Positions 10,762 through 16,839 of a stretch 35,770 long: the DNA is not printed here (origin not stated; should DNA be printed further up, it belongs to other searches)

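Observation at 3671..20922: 17-kb co-directional island of three giant membrane-anchored surface proteins with an embedded small cytosolic protein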

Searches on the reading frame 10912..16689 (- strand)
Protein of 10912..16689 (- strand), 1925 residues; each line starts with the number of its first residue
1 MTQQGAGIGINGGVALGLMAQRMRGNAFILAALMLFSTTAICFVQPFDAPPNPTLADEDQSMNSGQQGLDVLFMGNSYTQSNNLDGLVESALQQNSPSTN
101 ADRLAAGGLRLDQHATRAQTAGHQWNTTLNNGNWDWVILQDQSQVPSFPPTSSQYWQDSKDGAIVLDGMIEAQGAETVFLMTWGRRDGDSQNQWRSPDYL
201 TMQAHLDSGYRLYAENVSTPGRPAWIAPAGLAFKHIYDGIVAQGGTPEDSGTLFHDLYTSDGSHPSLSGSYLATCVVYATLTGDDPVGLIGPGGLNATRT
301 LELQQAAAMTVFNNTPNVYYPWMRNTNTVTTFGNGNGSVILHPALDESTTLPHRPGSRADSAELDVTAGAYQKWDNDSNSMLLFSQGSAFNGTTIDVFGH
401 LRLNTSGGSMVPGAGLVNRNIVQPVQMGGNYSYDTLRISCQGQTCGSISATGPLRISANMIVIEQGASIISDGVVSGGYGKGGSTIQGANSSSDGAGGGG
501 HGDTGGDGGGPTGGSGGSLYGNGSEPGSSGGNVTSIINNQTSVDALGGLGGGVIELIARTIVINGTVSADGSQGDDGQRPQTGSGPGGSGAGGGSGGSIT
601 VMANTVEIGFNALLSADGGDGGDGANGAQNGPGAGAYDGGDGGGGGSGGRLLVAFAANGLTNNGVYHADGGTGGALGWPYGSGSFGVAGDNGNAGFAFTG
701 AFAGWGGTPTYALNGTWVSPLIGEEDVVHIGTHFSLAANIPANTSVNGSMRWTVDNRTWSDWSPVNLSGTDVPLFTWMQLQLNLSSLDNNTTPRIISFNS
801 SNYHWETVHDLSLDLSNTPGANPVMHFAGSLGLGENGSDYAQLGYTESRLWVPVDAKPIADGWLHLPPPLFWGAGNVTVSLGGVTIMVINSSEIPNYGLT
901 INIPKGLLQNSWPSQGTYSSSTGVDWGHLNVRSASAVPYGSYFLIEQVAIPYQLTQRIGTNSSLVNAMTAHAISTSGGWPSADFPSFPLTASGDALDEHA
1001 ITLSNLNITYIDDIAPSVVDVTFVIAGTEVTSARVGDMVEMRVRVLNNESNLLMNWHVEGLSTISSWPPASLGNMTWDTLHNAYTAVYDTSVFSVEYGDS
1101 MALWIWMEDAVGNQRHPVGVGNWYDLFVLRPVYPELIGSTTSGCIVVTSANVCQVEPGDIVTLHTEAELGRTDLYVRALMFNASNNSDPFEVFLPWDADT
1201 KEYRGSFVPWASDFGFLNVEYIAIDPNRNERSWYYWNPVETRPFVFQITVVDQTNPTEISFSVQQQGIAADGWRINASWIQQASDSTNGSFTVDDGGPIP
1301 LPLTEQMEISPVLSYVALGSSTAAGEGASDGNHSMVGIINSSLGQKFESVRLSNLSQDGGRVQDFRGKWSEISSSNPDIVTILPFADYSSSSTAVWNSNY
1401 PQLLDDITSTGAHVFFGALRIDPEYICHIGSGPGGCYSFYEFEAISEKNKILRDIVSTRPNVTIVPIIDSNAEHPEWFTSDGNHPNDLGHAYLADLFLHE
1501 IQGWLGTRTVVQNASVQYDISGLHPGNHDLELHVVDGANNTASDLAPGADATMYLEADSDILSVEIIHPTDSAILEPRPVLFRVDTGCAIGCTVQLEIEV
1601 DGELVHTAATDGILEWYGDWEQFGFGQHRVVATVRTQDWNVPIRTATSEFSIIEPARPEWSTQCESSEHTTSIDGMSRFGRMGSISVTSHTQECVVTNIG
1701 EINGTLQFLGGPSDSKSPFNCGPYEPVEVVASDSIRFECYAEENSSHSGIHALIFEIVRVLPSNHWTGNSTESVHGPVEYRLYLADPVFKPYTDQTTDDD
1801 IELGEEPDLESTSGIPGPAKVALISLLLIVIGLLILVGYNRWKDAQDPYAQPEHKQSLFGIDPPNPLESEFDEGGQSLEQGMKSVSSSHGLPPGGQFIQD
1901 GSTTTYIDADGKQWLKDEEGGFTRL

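Call 4: search_protein_families(library=pfam, proteins=[window:10912-16689:-], max_evalue=0.1)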
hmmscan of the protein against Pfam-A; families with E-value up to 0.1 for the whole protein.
window:10912-16689:- (1925 aa): 2 families
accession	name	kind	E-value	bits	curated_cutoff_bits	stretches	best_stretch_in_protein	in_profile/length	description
PF13472.12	Lipase_GDSL_2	-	2.6e-10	41.5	32.9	1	1317-1491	1-177/178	GDSL-like Lipase/Acylhydrolase family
PF00657.28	Lipase_GDSL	-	2.9e-05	24.8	23.6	1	1315-1496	1-207/208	GDSL-like Lipase/Acylhydrolase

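Call 5: search_protein_families(library=ncbifam, proteins=[window:10912-16689:-], max_evalue=0.1)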
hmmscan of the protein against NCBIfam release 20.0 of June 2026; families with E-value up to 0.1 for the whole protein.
window:10912-16689:- (1925 aa): 1 family
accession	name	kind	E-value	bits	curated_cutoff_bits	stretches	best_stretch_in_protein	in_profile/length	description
NF045548.1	GDSL_lipase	equivalog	0.0026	17.3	300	1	1472-1496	196-220/231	Rv0518 family GDSL lipase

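Call 18: search_solved_structures(query=window:10912-16689:-, max_evalue=1)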
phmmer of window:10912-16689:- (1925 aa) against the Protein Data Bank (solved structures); distinct sequences matched with E-value up to 1: 5.
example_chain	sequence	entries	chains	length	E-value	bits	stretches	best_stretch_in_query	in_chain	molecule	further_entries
4s1p_A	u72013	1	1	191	4.3e-07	30.7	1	69-281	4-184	Uncharacterized protein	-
6wn9_A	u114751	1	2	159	0.075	13.3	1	1448-1499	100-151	Acetyltransferase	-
6vjp_A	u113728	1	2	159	0.14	12.4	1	1448-1499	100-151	Acetyltransferase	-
3nze_A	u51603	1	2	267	0.34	11.1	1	1381-1432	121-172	Putative transcriptional regulator, sugar-binding family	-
7xbj_A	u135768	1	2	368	0.51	10.5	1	1712-1761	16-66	40kDa insecticidal toxin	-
